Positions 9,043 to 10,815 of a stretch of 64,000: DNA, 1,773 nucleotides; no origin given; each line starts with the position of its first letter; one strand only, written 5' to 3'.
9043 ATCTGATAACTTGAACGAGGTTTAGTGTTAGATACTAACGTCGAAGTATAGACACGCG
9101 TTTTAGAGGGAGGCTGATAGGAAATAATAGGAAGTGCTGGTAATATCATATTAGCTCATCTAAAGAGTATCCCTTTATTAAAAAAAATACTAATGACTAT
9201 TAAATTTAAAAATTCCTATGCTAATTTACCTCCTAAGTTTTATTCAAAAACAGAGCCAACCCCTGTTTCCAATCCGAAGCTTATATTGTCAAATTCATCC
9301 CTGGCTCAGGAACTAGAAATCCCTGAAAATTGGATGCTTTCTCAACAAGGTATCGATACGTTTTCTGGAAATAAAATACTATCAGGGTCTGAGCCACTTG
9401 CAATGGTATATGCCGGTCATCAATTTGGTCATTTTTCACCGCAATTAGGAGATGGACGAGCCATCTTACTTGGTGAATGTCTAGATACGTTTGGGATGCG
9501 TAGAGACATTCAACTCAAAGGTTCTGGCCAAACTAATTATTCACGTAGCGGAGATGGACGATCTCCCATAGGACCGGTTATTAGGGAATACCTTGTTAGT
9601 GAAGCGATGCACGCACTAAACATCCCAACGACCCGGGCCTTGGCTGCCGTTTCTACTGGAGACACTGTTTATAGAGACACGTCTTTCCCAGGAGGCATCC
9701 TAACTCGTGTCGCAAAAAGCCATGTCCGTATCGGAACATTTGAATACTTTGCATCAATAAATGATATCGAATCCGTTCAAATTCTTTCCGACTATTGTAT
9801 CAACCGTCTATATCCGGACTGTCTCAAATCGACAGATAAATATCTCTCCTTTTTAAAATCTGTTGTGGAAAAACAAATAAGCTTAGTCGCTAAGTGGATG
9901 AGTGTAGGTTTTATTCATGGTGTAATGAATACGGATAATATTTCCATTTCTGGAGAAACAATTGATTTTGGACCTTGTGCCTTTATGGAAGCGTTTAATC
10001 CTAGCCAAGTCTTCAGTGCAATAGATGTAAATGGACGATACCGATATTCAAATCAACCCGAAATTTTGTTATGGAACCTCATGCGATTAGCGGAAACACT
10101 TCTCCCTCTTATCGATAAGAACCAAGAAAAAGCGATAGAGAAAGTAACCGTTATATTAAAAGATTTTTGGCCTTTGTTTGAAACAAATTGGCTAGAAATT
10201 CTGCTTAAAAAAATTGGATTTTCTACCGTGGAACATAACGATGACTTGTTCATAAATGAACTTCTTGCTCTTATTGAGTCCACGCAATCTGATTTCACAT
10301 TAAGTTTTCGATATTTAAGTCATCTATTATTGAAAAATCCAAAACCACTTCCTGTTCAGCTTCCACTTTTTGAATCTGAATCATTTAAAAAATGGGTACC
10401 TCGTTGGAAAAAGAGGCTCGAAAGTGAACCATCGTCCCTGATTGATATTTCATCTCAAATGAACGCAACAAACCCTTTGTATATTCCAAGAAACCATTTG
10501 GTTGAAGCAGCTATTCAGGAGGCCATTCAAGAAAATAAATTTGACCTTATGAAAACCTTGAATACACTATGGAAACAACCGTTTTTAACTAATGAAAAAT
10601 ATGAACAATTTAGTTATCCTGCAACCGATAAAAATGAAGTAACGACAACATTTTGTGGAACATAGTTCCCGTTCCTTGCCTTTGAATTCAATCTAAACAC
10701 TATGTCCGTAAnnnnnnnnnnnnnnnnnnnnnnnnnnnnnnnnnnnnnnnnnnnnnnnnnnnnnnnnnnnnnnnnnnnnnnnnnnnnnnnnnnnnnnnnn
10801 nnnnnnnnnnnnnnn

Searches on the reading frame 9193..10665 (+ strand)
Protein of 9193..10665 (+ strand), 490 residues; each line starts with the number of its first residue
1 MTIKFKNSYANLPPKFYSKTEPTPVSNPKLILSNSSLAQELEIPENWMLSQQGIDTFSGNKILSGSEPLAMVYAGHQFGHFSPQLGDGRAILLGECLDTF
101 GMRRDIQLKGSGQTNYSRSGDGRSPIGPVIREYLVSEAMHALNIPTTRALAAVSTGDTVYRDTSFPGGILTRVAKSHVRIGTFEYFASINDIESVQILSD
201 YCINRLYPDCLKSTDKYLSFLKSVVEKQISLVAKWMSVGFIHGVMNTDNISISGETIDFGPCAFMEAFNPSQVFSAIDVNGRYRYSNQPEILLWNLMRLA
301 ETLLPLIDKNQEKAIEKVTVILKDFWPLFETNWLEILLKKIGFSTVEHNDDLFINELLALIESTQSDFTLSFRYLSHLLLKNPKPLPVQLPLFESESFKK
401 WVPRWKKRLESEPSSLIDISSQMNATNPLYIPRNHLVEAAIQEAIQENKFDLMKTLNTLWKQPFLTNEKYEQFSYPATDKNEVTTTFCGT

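Call 30: search_protein_families(library=pfam, proteins=[window:9193-10665:+], max_evalue=0.00001)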
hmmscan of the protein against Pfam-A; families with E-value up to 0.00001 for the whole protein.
window:9193-10665:+ (490 aa): 1 family
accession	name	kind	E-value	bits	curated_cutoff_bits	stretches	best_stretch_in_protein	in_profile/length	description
PF02696.19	SelO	-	8.9e-120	401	22.8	1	2-456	4-461/466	Protein adenylyltransferase SelO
